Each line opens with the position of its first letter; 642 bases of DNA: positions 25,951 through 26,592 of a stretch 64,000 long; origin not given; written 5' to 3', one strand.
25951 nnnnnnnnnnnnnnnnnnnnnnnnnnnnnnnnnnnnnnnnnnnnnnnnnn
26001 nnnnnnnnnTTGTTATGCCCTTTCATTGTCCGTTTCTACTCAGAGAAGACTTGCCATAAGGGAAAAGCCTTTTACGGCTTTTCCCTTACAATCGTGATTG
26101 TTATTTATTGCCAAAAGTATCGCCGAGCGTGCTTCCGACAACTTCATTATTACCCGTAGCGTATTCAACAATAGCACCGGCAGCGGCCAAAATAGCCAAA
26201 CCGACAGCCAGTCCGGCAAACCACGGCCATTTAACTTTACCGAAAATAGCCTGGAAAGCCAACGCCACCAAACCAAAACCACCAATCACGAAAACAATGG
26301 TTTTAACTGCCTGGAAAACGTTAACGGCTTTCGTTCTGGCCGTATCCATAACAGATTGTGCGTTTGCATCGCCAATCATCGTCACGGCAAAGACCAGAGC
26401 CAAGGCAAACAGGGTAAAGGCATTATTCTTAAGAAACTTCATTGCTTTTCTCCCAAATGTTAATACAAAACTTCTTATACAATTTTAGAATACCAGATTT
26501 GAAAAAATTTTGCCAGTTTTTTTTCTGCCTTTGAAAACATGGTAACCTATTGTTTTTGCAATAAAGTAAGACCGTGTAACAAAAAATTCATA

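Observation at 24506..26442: Three VirB2 pilin paralogs, one fused to a 270-aa cysteine-containing tail, with a stem-loop after the first gene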

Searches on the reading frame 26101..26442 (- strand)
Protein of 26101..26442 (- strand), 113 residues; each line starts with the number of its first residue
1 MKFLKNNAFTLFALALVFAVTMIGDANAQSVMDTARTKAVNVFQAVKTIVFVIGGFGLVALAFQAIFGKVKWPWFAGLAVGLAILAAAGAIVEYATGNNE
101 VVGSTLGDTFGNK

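Call 3: search_protein_families(library=pfam, proteins=[window:26101-26442:-], max_evalue=1)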
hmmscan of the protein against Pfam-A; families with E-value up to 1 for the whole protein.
window:26101-26442:- (113 aa): 6 families
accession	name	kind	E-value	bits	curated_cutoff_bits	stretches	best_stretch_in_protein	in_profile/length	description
PF04956.18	TrbC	-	9.7e-10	39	27.9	1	2-94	2-97/98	TrbC/VIRB2 pilin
PF14773.11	VIGSSK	-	0.00098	19.6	21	1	83-104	31-50/62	Helicase-associated putative binding domain, C-terminal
PF13567.11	DUF4131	-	0.19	11.9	31.6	1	50-98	9-54/165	Domain of unknown function (DUF4131)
PF20990.2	DUF2207_C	-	0.2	11.8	33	1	27-92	122-184/247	Predicted membrane protein (DUF2207) C-terminal domain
PF02656.20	DUF202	-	0.43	11.5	23.4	1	51-95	18-63/68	Domain of unknown function (DUF202)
PF14015.11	DUF4231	-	0.68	10.8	24.7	1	30-93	4-62/103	Protein of unknown function (DUF4231)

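Call 20: search_protein_families(library=ncbifam, proteins=[window:26101-26442:-], max_evalue=0.1)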
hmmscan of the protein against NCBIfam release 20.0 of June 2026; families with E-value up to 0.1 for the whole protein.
window:26101-26442:- (113 aa): 0 families

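Call 67: search_solved_structures(query=window:26101-26442:-, max_evalue=10, show_alignments=2)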
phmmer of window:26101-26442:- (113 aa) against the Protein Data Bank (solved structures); distinct sequences matched with E-value up to 10: 4.
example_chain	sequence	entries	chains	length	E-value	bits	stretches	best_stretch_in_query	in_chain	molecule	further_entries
1c6o_A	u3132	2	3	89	0.16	15.5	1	50-98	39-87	CYTOCHROME C6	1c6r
5hgr_A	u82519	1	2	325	0.69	13.5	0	69-97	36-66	Orange Carotenoid Protein (OCP)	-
5oxe_A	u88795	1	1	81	2.6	11.6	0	43-69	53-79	Major virion protein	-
5wuc_A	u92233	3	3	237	4.1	11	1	35-103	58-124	Uncharacterized protein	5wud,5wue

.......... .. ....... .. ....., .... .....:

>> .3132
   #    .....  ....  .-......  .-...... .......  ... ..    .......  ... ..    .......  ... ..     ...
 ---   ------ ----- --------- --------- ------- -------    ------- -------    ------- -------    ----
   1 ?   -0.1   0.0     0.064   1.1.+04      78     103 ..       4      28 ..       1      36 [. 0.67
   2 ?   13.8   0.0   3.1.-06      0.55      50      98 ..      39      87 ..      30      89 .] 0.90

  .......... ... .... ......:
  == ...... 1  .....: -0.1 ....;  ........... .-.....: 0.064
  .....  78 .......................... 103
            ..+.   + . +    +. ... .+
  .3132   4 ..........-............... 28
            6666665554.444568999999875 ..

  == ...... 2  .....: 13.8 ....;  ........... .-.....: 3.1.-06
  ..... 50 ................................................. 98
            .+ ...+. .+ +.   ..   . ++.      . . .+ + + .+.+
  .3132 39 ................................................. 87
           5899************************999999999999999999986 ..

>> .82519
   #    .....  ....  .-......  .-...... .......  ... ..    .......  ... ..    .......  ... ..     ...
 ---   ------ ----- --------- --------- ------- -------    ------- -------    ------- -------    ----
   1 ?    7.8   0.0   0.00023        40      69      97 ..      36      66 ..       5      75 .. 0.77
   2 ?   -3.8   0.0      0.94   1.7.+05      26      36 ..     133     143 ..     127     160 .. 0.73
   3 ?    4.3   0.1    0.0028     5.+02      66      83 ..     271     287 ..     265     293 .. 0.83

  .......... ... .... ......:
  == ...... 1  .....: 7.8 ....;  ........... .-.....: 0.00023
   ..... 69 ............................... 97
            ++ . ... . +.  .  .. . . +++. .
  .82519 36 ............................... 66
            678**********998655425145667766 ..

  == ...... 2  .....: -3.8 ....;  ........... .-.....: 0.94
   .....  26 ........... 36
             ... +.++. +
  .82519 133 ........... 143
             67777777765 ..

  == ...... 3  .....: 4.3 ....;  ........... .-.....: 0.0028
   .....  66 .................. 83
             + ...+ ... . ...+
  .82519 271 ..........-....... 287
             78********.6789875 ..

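Call 73: find_homologous_proteins(query=window:26101-26442:-, max_evalue=0.001)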
Query window:26101-26442:- (113 aa): 920 proteins with E <= 0.001 among 1254 candidates; the best 120 are listed.
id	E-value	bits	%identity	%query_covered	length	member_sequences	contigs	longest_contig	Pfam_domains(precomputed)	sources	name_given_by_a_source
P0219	8.9e-63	227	100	100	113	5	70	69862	PF04956.19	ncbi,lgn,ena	-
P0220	4.6e-51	189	81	100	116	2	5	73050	PF04956.19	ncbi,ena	-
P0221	3.1e-49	183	82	100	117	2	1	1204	PF04956.19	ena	-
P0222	5.6e-48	179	81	99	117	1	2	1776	PF04956.19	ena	-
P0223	1.2e-47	178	79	99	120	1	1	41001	PF04956.19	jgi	-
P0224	2.3e-47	177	79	100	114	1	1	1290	PF04956.19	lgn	-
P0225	3.4e-47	177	81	97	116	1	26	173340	PF04956.19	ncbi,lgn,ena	-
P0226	3.9e-47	177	81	97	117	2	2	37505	PF04956.19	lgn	-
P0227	1.1e-46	175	79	99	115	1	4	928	PF04956.19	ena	-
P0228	2.7e-46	174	76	100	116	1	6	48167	PF04956.19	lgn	-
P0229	3.6e-46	174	77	100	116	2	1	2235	PF04956.19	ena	-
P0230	8.5e-46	172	77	100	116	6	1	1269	PF04956.19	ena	-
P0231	1.2e-45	172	75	99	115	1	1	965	PF04956.19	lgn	-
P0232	1.3e-45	172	77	98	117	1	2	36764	PF04956.19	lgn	-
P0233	1.9e-45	171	75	100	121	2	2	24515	PF04956.19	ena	-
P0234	5.0e-45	170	78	100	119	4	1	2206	PF04956.19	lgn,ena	-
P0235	7.4e-45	169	78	99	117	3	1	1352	PF04956.19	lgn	-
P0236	1.1e-44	169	76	99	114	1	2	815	PF04956.19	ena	-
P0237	1.6e-44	168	75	99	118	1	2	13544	PF04956.19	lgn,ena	-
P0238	2.0e-44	168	75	99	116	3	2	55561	PF04956.19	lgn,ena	-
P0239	2.0e-44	168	76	100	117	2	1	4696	PF04956.19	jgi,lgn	-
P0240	2.1e-44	168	78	99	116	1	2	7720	PF04956.19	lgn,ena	-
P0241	4.2e-44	167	82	88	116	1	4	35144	PF04956.19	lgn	-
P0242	7.0e-44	166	76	99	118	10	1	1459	PF04956.19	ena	-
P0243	7.0e-44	166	77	99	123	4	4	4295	PF04956.19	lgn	-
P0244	7.8e-44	166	75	100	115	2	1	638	PF04956.19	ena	-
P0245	1.2e-43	165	74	99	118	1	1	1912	PF04956.19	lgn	-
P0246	1.2e-43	165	77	99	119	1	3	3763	PF04956.19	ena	-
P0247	1.3e-43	165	78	97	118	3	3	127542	PF04956.19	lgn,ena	-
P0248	1.3e-43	165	79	97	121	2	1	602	PF04956.19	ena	-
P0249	1.4e-43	165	74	99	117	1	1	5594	PF04956.19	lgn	-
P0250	1.8e-43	165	74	97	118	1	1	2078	PF04956.19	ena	-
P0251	2.3e-43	165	76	99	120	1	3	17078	PF04956.19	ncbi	-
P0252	3.5e-43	164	77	99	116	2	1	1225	PF04956.19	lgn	-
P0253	1.1e-42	162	76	88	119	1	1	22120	PF04956.19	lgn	-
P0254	1.4e-42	162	72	99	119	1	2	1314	PF04956.19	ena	-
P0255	1.5e-42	162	75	97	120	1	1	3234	PF04956.19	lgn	-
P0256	1.9e-42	162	76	97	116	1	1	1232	PF04956.19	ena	-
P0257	2.3e-42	161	71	99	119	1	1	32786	PF04956.19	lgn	-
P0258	7.1e-42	160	70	99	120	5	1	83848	PF04956.19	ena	-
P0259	7.9e-42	160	77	88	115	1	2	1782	PF04956.19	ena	-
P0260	7.9e-42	160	75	99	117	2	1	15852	PF04956.19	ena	-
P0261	1.1e-41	159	75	100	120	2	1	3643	PF04956.19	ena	-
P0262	1.1e-41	159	77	97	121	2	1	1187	PF04956.19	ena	-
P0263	2.8e-41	158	71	99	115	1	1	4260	PF04956.19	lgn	-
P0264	3.6e-41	157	71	99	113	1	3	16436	PF04956.19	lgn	-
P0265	4.1e-41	157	82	86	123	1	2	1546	PF04956.19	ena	-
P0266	4.1e-41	157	78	87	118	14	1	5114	PF04956.19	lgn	-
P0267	6.6e-41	157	74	99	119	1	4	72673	PF04956.19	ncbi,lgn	-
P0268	6.7e-41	157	69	99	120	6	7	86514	PF04956.19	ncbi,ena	-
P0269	9.3e-41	156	73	99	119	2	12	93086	PF04956.19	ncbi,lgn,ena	-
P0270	1.0e-40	156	72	97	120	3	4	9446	PF04956.19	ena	-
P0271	1.2e-40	156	74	98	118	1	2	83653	PF04956.19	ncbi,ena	-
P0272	2.2e-40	155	71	99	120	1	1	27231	PF04956.19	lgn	-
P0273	6.2e-40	153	69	99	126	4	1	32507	PF04956.19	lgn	-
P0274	7.1e-40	153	69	97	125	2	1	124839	PF04956.19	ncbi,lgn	-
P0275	8.0e-40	153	71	97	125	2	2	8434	PF04956.19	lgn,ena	-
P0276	1.1e-39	153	77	97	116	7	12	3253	PF04956.19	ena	-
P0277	1.2e-39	153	75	97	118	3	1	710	PF04956.19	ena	-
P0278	1.2e-39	153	71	97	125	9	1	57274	PF04956.19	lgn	-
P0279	1.7e-39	152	70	97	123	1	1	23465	PF04956.19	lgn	-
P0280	1.9e-39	152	69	97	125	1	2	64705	PF04956.19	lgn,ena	-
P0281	3.0e-39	151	69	99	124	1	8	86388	PF04956.19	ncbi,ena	-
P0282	7.0e-39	150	67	100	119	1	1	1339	PF04956.19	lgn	-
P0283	7.8e-39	150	73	89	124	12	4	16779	PF04956.19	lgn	-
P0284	8.4e-39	150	77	88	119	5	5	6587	PF04956.19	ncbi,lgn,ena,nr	ncbi:MAG: TrbC/VirB2 family protein [Alphaproteobacteria bacterium]|nr:TrbC/VirB2 family protein [Al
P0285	3.2e-38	148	69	97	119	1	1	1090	PF04956.19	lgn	-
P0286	1.4e-37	146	67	99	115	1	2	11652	PF04956.19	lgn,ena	-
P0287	2.9e-37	145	67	99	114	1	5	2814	PF04956.19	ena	-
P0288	3.5e-37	145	65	99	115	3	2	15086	PF04956.19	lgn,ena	-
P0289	3.9e-37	145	66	100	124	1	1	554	PF04956.19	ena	-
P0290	5.9e-37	144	66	100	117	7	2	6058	PF04956.19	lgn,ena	-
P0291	9.5e-37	143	71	92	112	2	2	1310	PF04956.19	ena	-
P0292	1.8e-36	142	70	98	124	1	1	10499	PF04956.19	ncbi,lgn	-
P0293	2.1e-36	142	70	98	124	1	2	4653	PF04956.19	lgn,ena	-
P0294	2.5e-36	142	69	97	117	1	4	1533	PF04956.19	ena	-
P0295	3.7e-36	141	63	99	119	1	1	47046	PF04956.19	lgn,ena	-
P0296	4.2e-36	141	71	98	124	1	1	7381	PF04956.19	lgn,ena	-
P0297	6.6e-36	141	63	99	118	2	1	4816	PF04956.19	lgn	-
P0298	2.0e-35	139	67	99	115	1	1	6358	PF04956.19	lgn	-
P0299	2.1e-35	139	63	99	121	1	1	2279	PF04956.19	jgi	jgi:type IV secretory pathway VirB2 component (pilin)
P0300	2.7e-35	139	69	98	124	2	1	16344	PF04956.19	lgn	-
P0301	3.0e-35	138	65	97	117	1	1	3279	PF04956.19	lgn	-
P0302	6.1e-35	137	66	98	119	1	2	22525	PF04956.19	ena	-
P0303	6.6e-35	137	67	96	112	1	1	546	PF04956.19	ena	-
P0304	6.8e-35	137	65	99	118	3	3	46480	PF04956.19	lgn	-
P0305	7.2e-35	137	64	100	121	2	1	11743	PF04956.19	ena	-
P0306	1.0e-34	137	65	99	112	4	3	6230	PF04956.19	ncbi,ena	-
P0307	1.1e-34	137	61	99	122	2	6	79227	PF04956.19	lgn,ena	-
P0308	1.4e-34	136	72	86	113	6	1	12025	PF04956.19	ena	-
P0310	1.6e-34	136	61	99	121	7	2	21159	PF04956.19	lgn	-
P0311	2.8e-34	135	68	97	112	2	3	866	PF04956.19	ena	-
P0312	2.8e-34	135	67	97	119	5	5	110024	PF04956.19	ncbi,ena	-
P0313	3.0e-34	135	67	100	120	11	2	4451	PF04956.19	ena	-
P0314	3.2e-34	135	63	96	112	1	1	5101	PF04956.19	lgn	-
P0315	3.3e-34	135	60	99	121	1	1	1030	PF04956.19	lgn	-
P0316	7.1e-34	134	63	96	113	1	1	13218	PF04956.19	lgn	-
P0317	7.3e-34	134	61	99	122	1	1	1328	PF04956.19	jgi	jgi:hypothetical protein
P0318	9.0e-34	134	61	99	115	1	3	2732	PF04956.19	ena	-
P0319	9.4e-34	134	63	96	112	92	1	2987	PF04956.19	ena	-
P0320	1.5e-33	133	69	88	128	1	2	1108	PF04956.19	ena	-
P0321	1.7e-33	133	65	97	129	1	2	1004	PF04956.19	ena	-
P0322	1.8e-33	133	59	99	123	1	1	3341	PF04956.19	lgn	-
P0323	1.9e-33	133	65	97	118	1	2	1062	PF04956.19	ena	-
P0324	2.1e-33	133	61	98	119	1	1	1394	PF04956.19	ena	-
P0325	2.4e-33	132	66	97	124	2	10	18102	PF04956.19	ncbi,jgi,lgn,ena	-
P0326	2.7e-33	132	59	99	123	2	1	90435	PF04956.19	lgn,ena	-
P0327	3.1e-33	132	64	96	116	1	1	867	PF04956.19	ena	-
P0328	3.3e-33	132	60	99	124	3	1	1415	PF04956.19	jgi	-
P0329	3.9e-33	132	60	100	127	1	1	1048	PF04956.19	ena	-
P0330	4.2e-33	132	62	96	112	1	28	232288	PF04956.19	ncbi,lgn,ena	-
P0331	4.3e-33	132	58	99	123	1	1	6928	PF04956.19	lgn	-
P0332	5.1e-33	131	58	99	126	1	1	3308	PF04956.19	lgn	-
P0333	5.5e-33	131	58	99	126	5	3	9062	PF04956.19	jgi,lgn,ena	-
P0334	5.9e-33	131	63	99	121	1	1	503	PF04956.19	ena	-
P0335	6.3e-33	131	63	96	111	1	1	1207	PF04956.19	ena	-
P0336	6.4e-33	131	62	99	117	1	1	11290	PF04956.19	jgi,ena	-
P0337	6.5e-33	131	64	99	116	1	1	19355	PF04956.19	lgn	-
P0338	6.8e-33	131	64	97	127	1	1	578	PF04956.19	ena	-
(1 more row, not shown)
